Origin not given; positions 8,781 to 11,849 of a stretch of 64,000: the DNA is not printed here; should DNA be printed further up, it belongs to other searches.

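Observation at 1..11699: Composite periplasmic redox supercluster: NapA-like MopB, three NapG-type and two NapH-type proteins, plus hexaheme cytochrome c and a second (ActB/QrcB-like) MopB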

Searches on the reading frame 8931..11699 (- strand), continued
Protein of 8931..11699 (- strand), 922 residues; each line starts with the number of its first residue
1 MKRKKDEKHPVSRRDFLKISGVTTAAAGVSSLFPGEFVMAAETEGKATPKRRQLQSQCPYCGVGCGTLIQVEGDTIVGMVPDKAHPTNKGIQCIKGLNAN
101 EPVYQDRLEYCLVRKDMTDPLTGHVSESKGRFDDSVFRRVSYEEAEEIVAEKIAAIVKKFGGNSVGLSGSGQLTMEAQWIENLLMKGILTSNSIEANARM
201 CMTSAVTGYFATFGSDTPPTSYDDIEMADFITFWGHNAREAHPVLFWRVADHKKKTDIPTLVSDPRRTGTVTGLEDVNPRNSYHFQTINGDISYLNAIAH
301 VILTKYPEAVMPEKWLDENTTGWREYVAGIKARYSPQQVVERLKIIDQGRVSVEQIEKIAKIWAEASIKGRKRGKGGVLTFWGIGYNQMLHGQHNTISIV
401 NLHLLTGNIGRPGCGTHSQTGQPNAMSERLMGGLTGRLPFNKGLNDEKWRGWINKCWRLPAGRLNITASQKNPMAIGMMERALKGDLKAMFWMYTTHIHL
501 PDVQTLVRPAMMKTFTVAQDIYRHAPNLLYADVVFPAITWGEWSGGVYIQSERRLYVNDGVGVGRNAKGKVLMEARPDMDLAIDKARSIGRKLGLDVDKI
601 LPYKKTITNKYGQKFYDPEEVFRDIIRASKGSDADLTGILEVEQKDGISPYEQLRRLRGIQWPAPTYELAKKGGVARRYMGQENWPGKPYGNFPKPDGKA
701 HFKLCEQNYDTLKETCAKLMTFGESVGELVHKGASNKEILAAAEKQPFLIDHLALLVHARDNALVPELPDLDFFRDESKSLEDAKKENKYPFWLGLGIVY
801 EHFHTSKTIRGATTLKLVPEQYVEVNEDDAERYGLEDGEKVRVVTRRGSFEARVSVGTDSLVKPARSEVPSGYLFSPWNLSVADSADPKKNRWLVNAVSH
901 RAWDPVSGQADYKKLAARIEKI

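Call 28: search_protein_families(library=ncbifam, proteins=[P0121, P0122, P0126, P0130, P0131, P0137, P0145, P0153, P0159, P0173], max_evalue=1e-40)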
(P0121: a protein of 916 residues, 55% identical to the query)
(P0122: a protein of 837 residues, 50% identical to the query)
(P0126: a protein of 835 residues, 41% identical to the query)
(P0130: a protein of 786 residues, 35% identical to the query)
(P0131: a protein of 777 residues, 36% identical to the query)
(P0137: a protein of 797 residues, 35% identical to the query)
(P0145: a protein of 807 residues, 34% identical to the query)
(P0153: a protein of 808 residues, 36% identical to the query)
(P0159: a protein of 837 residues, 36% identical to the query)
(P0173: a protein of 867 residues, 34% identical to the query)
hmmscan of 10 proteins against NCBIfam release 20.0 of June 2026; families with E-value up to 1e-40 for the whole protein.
P0121 (916 aa): 5 families
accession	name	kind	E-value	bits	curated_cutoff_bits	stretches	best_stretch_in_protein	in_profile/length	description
TIGR01591.1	Fdh-alpha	equivalog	5.9e-85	285.7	666.25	1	58-597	2-481/672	formate dehydrogenase subunit alpha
NF010055.0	PRK13532.1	equivalog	6.5e-85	286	904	1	10-328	3-291/830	nitrate reductase catalytic subunit NapA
TIGR01706.1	NAPA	equivalog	1.5e-77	261.7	930.55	0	10-328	2-291/830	periplasmic nitrate reductase subunit alpha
NF041323.1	Nitr_red_NasA_Halo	equivalog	9.9e-60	202.8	1000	1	146-692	63-537/673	assimilatory nitrate reductase NasA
NF047855.1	AssmNtatRedNasC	equivalog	6.8e-46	156.8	1100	0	143-594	86-504/708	assimilatory nitrate reductase catalytic subunit NasC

P0122 (837 aa): 9 families
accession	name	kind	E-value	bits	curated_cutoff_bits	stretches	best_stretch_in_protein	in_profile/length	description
TIGR01591.1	Fdh-alpha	equivalog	4.2e-130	434.9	666.25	1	62-582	1-489/672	formate dehydrogenase subunit alpha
NF010055.0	PRK13532.1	equivalog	2.4e-119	399.9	904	1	7-316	2-291/830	nitrate reductase catalytic subunit NapA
TIGR01706.1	NAPA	equivalog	6.8e-113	378.6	930.55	1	7-316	1-291/830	periplasmic nitrate reductase subunit alpha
NF041323.1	Nitr_red_NasA_Halo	equivalog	3.6e-101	339.7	1000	1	67-664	3-549/673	assimilatory nitrate reductase NasA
NF047855.1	AssmNtatRedNasC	equivalog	3.2e-97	326.5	1100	1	55-630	16-557/708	assimilatory nitrate reductase catalytic subunit NasC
TIGR01553.1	formate-DH-alph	equivalog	1.9e-47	161.7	814.2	0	7-318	1-306/1009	formate dehydrogenase-N subunit alpha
TIGR01701.1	Fdhalpha-like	subfamily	2.1e-43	148.5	582.15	1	115-471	99-447/744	FdhF/YdeP family oxidoreductase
NF041513.1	formate_DH_Act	exception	2.2e-43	148.3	1400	0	55-296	38-276/1067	formate dehydrogenase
TIGR02166.1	dmsA_ynfE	subfamily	4.2e-41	140.8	777.7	0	8-567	1-563/794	DMSO/selenate family reductase complex A subunit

P0126 (835 aa): 5 families
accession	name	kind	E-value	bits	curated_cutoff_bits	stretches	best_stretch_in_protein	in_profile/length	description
TIGR01591.1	Fdh-alpha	equivalog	3.9e-102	342.5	666.25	1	49-577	3-496/672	formate dehydrogenase subunit alpha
NF010055.0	PRK13532.1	equivalog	1.8e-98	330.8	904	1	1-301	1-289/830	nitrate reductase catalytic subunit NapA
TIGR01706.1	NAPA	equivalog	4.6e-92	309.7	930.55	1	3-302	2-290/830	periplasmic nitrate reductase subunit alpha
NF047855.1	AssmNtatRedNasC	equivalog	1.4e-78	264.9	1100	1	45-623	21-555/708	assimilatory nitrate reductase catalytic subunit NasC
NF041323.1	Nitr_red_NasA_Halo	equivalog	8e-74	249.4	1000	1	62-645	15-533/673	assimilatory nitrate reductase NasA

P0130 (786 aa): 16 families
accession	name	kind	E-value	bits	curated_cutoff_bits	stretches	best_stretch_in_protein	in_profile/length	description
TIGR01591.1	Fdh-alpha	equivalog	5.6e-162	540.2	666.25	2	328-783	250-672/672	formate dehydrogenase subunit alpha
NF010055.0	PRK13532.1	equivalog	5.2e-152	507.9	904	1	1-580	1-582/830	nitrate reductase catalytic subunit NapA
NF047855.1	AssmNtatRedNasC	equivalog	3.7e-141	471.8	1100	1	40-784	18-707/708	assimilatory nitrate reductase catalytic subunit NasC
TIGR01706.1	NAPA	equivalog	7.4e-141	471.1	930.55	1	2-550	1-563/830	periplasmic nitrate reductase subunit alpha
NF041323.1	Nitr_red_NasA_Halo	equivalog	2.3e-110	370.1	1000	2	332-746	250-652/673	assimilatory nitrate reductase NasA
TIGR02166.1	dmsA_ynfE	subfamily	5.8e-69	233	777.7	1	3-402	1-404/794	DMSO/selenate family reductase complex A subunit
TIGR01553.1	formate-DH-alph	equivalog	4.5e-67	226.6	814.2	0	3-294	2-307/1009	formate dehydrogenase-N subunit alpha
NF012032.0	PRK15488.1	equivalog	1.3e-57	195.4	694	0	1-301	1-291/759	thiosulfate reductase PhsA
NF041513.1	formate_DH_Act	exception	9.3e-57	192.5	1400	0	21-290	23-294/1067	formate dehydrogenase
TIGR02693.1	arsenite_ox_L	equivalog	2.4e-49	168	359.05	0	489-741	505-777/806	arsenate reductase (azurin) large subunit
TIGR01701.1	Fdhalpha-like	subfamily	7.9e-49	166.5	582.15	0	332-716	322-687/744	FdhF/YdeP family oxidoreductase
NF011566.1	PRK14990.1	exception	6.2e-47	160.1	1600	0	13-397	30-419/814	dimethylsulfoxide reductase subunit A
TIGR00509.1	bisC_fam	subfamily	5.6e-46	157.1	1017.55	0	56-570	7-521/772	molybdopterin guanine dinucleotide-containing S/N-oxide reductase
NF041885.1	selenate_YnfE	exception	7.1e-44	149.8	1675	0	3-394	3-403/805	selenate/tellurate reductase subunit YnfE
NF041884.1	selenate_YnfF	exception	1.1e-42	145.9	1650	0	4-396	2-398/798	selenate/tellurate reductase subunit YnfF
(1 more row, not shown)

P0131 (777 aa): 12 families
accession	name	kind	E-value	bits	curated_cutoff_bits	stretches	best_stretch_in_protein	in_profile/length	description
NF010055.0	PRK13532.1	equivalog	9e-230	765.2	904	3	1-310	1-295/830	nitrate reductase catalytic subunit NapA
TIGR01706.1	NAPA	equivalog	4.8e-218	726.4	930.55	3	3-309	2-294/830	periplasmic nitrate reductase subunit alpha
TIGR01591.1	Fdh-alpha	equivalog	1.8e-167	558.4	666.25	1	64-774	2-672/672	formate dehydrogenase subunit alpha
NF047855.1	AssmNtatRedNasC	equivalog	2e-143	479.3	1100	1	62-775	22-707/708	assimilatory nitrate reductase catalytic subunit NasC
NF041323.1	Nitr_red_NasA_Halo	equivalog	3.3e-129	432.4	1000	1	68-774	3-672/673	assimilatory nitrate reductase NasA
NF041513.1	formate_DH_Act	exception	2e-61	208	1400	0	40-317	24-306/1067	formate dehydrogenase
TIGR01553.1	formate-DH-alph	equivalog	1.7e-60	204.9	814.2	0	4-324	3-324/1009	formate dehydrogenase-N subunit alpha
TIGR02693.1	arsenite_ox_L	equivalog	3.1e-55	187.5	359.05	1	80-724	73-756/806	arsenate reductase (azurin) large subunit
TIGR02166.1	dmsA_ynfE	subfamily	2.5e-54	184.6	777.7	0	3-398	1-398/794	DMSO/selenate family reductase complex A subunit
TIGR01701.1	Fdhalpha-like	subfamily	1.9e-47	161.9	582.15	1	113-775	94-742/744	FdhF/YdeP family oxidoreductase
NF005895.0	PRK07860.1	equivalog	2e-47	161.7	802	0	58-288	234-456/811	NADH-quinone oxidoreductase subunit G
NF012032.0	PRK15488.1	equivalog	1.1e-41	142.7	694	0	1-356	1-319/759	thiosulfate reductase PhsA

P0137 (797 aa): 9 families
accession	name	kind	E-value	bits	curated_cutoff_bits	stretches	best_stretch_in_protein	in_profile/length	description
NF010055.0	PRK13532.1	equivalog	2.2e-194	648.1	904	2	9-557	3-570/830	nitrate reductase catalytic subunit NapA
TIGR01706.1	NAPA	equivalog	5.9e-187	623.6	930.55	3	9-298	2-298/830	periplasmic nitrate reductase subunit alpha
TIGR01591.1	Fdh-alpha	equivalog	3.6e-147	491.3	666.25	1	52-608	2-523/672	formate dehydrogenase subunit alpha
NF047855.1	AssmNtatRedNasC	equivalog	5.4e-125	418.3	1100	1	50-618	22-564/708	assimilatory nitrate reductase catalytic subunit NasC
NF041323.1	Nitr_red_NasA_Halo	equivalog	1.1e-106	358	1000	1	56-794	3-672/673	assimilatory nitrate reductase NasA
NF041513.1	formate_DH_Act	exception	1.5e-56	191.8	1400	1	46-286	40-290/1067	formate dehydrogenase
TIGR01553.1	formate-DH-alph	equivalog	3.7e-49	167.3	814.2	0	8-290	1-303/1009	formate dehydrogenase-N subunit alpha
TIGR02166.1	dmsA_ynfE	subfamily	1.4e-44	152.3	777.7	0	10-574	2-573/794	DMSO/selenate family reductase complex A subunit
NF012032.0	PRK15488.1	equivalog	1.5e-43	148.9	694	0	9-339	3-315/759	thiosulfate reductase PhsA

P0145 (807 aa): 10 families
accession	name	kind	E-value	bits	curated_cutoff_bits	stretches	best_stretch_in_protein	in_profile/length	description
NF010055.0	PRK13532.1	equivalog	2.8e-198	661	904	1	1-535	1-572/830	nitrate reductase catalytic subunit NapA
TIGR01706.1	NAPA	equivalog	3e-188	627.9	930.55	2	2-285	1-297/830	periplasmic nitrate reductase subunit alpha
TIGR01591.1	Fdh-alpha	equivalog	1.7e-152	508.9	666.25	1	41-556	3-499/672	formate dehydrogenase subunit alpha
NF047855.1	AssmNtatRedNasC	equivalog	5.6e-123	411.7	1100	1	33-612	17-558/708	assimilatory nitrate reductase catalytic subunit NasC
NF041323.1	Nitr_red_NasA_Halo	equivalog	1.6e-103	347.5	1000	1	44-804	3-672/673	assimilatory nitrate reductase NasA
TIGR01553.1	formate-DH-alph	equivalog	6.8e-67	226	814.2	0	3-280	2-304/1009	formate dehydrogenase-N subunit alpha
NF041513.1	formate_DH_Act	exception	4.1e-63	213.6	1400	0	4-280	13-295/1067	formate dehydrogenase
NF012032.0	PRK15488.1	equivalog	6.1e-48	163.4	694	1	1-535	1-528/759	thiosulfate reductase PhsA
TIGR02166.1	dmsA_ynfE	subfamily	3e-46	157.9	777.7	0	4-537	2-560/794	DMSO/selenate family reductase complex A subunit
TIGR02693.1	arsenite_ox_L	equivalog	5.2e-42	143.8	359.05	0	55-784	72-786/806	arsenate reductase (azurin) large subunit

P0153 (808 aa): 8 families
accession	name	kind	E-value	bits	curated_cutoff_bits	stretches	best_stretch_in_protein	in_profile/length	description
NF010055.0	PRK13532.1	equivalog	5.9e-260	865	904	1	7-807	4-830/830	nitrate reductase catalytic subunit NapA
TIGR01706.1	NAPA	equivalog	6e-250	831.9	930.55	1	7-807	3-830/830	periplasmic nitrate reductase subunit alpha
TIGR01591.1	Fdh-alpha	equivalog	9.6e-131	437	666.25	1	58-558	3-479/672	formate dehydrogenase subunit alpha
NF041323.1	Nitr_red_NasA_Halo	equivalog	3.8e-100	336.4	1000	1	61-565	3-478/673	assimilatory nitrate reductase NasA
NF047855.1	AssmNtatRedNasC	equivalog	8.3e-92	308.6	1100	1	55-557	22-504/708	assimilatory nitrate reductase catalytic subunit NasC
TIGR01553.1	formate-DH-alph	equivalog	3e-55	187.5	814.2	0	7-291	3-305/1009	formate dehydrogenase-N subunit alpha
NF041513.1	formate_DH_Act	exception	2.6e-53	181.1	1400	0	56-291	45-296/1067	formate dehydrogenase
TIGR02166.1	dmsA_ynfE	subfamily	5.1e-46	157.1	777.7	0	7-391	2-402/794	DMSO/selenate family reductase complex A subunit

P0159 (837 aa): 7 families
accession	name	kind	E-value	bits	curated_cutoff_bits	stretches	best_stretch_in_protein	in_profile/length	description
NF010055.0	PRK13532.1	equivalog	0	1546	904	1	1-837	1-830/830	nitrate reductase catalytic subunit NapA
TIGR01706.1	NAPA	equivalog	0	1512.5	930.55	1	2-837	1-830/830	periplasmic nitrate reductase subunit alpha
TIGR01591.1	Fdh-alpha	equivalog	1.5e-126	423.2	666.25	2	46-292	2-239/672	formate dehydrogenase subunit alpha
NF041323.1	Nitr_red_NasA_Halo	equivalog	3.7e-92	310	1000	1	50-292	3-237/673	assimilatory nitrate reductase NasA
NF047855.1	AssmNtatRedNasC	equivalog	8.2e-85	285.5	1100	0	39-292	17-264/708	assimilatory nitrate reductase catalytic subunit NasC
NF041513.1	formate_DH_Act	exception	1.5e-45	155.4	1400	0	31-292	34-296/1067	formate dehydrogenase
TIGR01553.1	formate-DH-alph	equivalog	4.5e-44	150.5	814.2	0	3-292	2-305/1009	formate dehydrogenase-N subunit alpha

P0173 (867 aa): 7 families
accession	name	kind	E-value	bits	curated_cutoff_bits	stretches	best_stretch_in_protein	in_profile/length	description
NF010055.0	PRK13532.1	equivalog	7e-265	881.3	904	1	1-862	1-830/830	nitrate reductase catalytic subunit NapA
TIGR01706.1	NAPA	equivalog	2.1e-253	843.3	930.55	1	4-862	3-830/830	periplasmic nitrate reductase subunit alpha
TIGR01591.1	Fdh-alpha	equivalog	4.5e-110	368.7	666.25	1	47-291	2-237/672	formate dehydrogenase subunit alpha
NF041323.1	Nitr_red_NasA_Halo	equivalog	4.7e-86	289.8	1000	1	51-292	3-236/673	assimilatory nitrate reductase NasA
NF047855.1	AssmNtatRedNasC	equivalog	1e-71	242.2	1100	0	38-292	15-263/708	assimilatory nitrate reductase catalytic subunit NasC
TIGR01553.1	formate-DH-alph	equivalog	4.2e-53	180.4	814.2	0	3-448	2-480/1009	formate dehydrogenase-N subunit alpha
NF041513.1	formate_DH_Act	exception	3.3e-51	174.2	1400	0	42-291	41-294/1067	formate dehydrogenase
